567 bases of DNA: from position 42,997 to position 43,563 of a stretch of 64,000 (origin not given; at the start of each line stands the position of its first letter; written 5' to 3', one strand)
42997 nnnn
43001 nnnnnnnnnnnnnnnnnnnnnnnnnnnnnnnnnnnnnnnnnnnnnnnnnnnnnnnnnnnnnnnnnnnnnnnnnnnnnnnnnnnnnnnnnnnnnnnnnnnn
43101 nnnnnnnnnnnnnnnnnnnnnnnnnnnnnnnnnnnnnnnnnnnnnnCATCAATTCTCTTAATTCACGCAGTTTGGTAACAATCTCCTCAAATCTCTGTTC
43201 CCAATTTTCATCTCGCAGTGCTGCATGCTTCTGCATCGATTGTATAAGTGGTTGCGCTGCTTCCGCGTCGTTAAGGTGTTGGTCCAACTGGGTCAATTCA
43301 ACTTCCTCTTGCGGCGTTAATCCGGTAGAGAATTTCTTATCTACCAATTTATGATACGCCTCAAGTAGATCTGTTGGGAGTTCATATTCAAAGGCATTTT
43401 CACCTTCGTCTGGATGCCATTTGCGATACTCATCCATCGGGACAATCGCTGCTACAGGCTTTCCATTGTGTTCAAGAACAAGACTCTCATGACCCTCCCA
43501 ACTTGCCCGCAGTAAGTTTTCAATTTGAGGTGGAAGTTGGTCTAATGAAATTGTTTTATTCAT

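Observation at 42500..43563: Phd/YefM-type antitoxin gene translationally coupled to an HNH nuclease gene: candidate undescribed toxin-antitoxin or defence pair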

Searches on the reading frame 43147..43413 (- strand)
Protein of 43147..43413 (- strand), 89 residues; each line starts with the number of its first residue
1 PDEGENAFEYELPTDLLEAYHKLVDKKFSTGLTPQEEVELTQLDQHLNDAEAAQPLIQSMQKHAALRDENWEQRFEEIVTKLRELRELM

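Call 37: search_protein_families(library=pfam, alignment_id=A2, max_evalue=1)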
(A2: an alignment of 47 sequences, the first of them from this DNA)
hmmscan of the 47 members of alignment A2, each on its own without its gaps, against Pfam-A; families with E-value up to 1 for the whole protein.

A. member 1, seq(89 aa): 3 families
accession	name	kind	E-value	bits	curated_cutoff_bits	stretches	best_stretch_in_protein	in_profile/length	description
PF17944.6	Arg_decarbox_C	-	0.083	13.9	23.3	1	13-41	12-38/51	Arginine decarboxylase C-terminal helical extension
PF20203.3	DUF6565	-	0.12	13.2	24.5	1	16-64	19-70/86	Domain of unknown function (DUF6565)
PF23189.1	UPF0261_C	-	0.15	11.7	27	1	26-62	181-216/218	Uncharacterised protein family (UPF0261) C-terminal domain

B. families by the number of members that match (of 47 scanned): 68 families (the first 25 are shown)
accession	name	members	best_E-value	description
PF11239.13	DUF3040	4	0.0061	Protein of unknown function (DUF3040)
PF10944.13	DUF2630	4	0.0095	Protein of unknown function (DUF2630)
PF20203.3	DUF6565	4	0.049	Domain of unknown function (DUF6565)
PF17944.6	Arg_decarbox_C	3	0.038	Arginine decarboxylase C-terminal helical extension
PF24430.1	DUF7553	2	0.0024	Family of unknown function (DUF7553)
PF00140.25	Sigma70_r1_2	2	0.0099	Sigma-70 factor, region 1.2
PF21173.2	DksA-like_N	2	0.027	DnaK suppressor protein-like, N-terminal domain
PF14818.11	SOGA1-2-like_CC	2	0.04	SOGA 1/2-like, coiled-coil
PF00191.25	Annexin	2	0.056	Annexin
PF19962.4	EAD9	1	0.0015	Effector-associated domain 9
PF07798.16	CCDC90-like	1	0.0047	Coiled-coil domain-containing protein 90-like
PF15456.11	Uds1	1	0.005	Up-regulated During Septation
PF20570.3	DUF6779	1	0.0063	Domain of unknown function (DUF6779)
PF08376.15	NIT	1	0.0083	Nitrate and nitrite sensing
PF12624.14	VPS13_N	1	0.0091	VPS13-like family N-terminal region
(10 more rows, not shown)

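Call 38: search_solved_structures(query=A2, max_evalue=1, show_alignments=2)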
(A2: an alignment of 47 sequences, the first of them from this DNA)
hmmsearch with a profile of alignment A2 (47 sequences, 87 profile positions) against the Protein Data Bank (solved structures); distinct sequences matched with E-value up to 1: 11.
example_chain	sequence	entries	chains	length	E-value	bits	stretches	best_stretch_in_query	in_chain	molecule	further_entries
5oi7_A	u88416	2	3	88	0.082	16.3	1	31-85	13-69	Centrosomal protein of 85 kDa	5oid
2gtv_X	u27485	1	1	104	0.27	14.6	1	38-80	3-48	chorismate mutase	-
8sjb_C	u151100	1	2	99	0.48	13.8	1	19-53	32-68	Protein S100-A9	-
6jo5_F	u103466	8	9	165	0.58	13.6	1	36-68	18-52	Photosystem I reaction center subunit F, Photosystem I reaction center subunit III, chloro | Photosystem I reaction center subunit III, chloroplastic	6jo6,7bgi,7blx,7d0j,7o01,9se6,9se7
4ggf_C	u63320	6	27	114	0.68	13.4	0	19-53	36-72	Protein S100-A9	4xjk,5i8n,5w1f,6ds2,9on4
8sjc_C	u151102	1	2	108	0.72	13.3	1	19-53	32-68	Protein S100-A9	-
1irj_A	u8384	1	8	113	0.74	13.2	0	19-53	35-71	Migration Inhibitory Factor-Related Protein 14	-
7quv_B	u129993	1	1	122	0.75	13.2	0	19-53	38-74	Protein S100-A9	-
9rgy_A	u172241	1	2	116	0.79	13.1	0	37-83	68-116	sc-apCC3-CW-0NTT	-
1xk4_C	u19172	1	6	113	0.79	13.1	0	19-53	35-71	Calgranulin B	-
9oaa_B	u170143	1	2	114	0.86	13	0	19-53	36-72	Protein S100-A9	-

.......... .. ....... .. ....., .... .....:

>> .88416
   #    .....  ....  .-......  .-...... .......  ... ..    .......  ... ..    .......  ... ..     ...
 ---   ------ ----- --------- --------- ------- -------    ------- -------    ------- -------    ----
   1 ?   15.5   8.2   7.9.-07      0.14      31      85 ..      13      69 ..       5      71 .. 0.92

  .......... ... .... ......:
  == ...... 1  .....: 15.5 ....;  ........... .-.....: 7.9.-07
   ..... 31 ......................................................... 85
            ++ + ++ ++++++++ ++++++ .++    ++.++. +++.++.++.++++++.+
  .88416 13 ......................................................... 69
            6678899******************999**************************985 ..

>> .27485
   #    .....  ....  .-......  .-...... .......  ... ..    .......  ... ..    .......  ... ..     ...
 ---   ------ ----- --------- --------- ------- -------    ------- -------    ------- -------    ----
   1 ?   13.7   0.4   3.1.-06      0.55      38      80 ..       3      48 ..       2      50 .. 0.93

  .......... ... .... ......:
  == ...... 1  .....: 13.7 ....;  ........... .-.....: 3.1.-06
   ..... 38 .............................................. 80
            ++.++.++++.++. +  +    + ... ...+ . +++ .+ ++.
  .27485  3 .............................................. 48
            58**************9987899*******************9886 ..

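Call 43: find_homologous_proteins(query=A2, max_evalue=0.001)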
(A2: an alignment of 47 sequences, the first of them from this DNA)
Query A2 (47 sequences) (89 aa, profile of the alignment): 135 proteins with E <= 0.001 among 2728 candidates; the best 120 are listed.
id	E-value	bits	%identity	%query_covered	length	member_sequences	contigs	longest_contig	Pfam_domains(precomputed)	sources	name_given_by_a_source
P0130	1.3e-17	81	78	100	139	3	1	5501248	PF02604.27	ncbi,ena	-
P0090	3.2e-17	80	100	100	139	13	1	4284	PF02604.27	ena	-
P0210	5.8e-17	79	77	99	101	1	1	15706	-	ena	-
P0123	9.8e-17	79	82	100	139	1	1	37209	PF02604.27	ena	-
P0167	1.1e-16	78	76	100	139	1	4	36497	PF02604.27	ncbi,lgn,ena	-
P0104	1.6e-16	78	85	99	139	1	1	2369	PF02604.27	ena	-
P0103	2.0e-16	78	87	100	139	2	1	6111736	PF02604.27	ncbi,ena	-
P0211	2.9e-16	77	73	99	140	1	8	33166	PF02604.27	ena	-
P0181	3.0e-16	77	74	100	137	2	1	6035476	PF02604.27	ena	-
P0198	3.0e-16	77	70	97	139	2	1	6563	PF02604.27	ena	-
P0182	5.1e-16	76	74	100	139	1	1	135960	PF02604.27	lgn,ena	-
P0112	5.5e-16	76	85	100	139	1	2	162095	PF02604.27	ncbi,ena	-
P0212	5.8e-16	76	72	99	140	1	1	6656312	PF02604.27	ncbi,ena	-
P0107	7.2e-16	76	82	99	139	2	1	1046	PF02604.27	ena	-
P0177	7.9e-16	76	74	100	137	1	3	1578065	PF02604.27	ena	-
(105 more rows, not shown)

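Call 57: search_protein_families(library=padloc, alignment_id=A2, max_evalue=1)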
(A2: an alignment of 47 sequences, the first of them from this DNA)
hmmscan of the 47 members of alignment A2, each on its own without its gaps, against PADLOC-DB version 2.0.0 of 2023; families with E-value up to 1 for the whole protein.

A. member 1, seq(89 aa): 2 families
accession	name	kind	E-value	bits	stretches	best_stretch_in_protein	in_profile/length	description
PDLC01869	CARF3--CARF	-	0.007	14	1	7-85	161-238/266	-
PDLC02124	Csn2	-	0.015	13.2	1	14-55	67-108/221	-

B. families by the number of members that match (of 47 scanned): 11 families
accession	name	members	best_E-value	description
PDLC04574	PDC-M32A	1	0.0023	-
PDLC01177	CorA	1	0.0035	CorA-like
PDLC01869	CARF3--CARF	1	0.007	-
PDLC00199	HamB2|HamB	1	0.013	DEAD-box helicase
PDLC02124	Csn2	1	0.015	-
PDLC00304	PtuA1|PtuA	1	0.019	AAA ATPase domain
PDLC00293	PtuA1|PtuA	1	0.019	AAA ATPase domain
PDLC00269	PtuA1|PtuA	1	0.02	AAA ATPase domain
PDLC02540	PglX|PglXI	1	0.027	PglX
PDLC01609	Cas6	1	0.041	"CAS-I,CAS-II,CAS-III,CAS-IV,CAS-V,CAS-VI; crRNAmaturation"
PDLC00022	DruF2|DruF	1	0.042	Unknown function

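Call 64: search_solved_structures(query=A2, max_evalue=10, show_alignments=0)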
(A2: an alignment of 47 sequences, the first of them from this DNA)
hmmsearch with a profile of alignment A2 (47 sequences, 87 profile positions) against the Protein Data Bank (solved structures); distinct sequences matched with E-value up to 10: 13.
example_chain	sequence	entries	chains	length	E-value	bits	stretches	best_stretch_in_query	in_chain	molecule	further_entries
5oi7_A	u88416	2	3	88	0.082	16.3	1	31-85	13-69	Centrosomal protein of 85 kDa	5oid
2gtv_X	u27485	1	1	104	0.27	14.6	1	38-80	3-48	chorismate mutase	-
8sjb_C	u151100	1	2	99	0.48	13.8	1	19-53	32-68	Protein S100-A9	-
6jo5_F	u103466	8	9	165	0.58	13.6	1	36-68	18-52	Photosystem I reaction center subunit F, Photosystem I reaction center subunit III, chloro | Photosystem I reaction center subunit III, chloroplastic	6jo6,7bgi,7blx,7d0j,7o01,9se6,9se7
4ggf_C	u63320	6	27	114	0.68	13.4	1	19-53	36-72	Protein S100-A9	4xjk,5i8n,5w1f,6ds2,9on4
8sjc_C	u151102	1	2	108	0.72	13.3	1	19-53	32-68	Protein S100-A9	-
1irj_A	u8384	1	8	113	0.74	13.2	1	19-53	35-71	Migration Inhibitory Factor-Related Protein 14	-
7quv_B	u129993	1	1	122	0.75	13.2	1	19-53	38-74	Protein S100-A9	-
9rgy_A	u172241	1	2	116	0.79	13.1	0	37-83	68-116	sc-apCC3-CW-0NTT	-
1xk4_C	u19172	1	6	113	0.79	13.1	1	19-53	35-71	Calgranulin B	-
9oaa_B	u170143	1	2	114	0.86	13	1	19-53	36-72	Protein S100-A9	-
9tlt_A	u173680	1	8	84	1.7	12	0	56-84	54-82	Sc-apCC-2-KLHL20-4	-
9s7t_B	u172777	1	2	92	1.8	12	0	29-46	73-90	DBS5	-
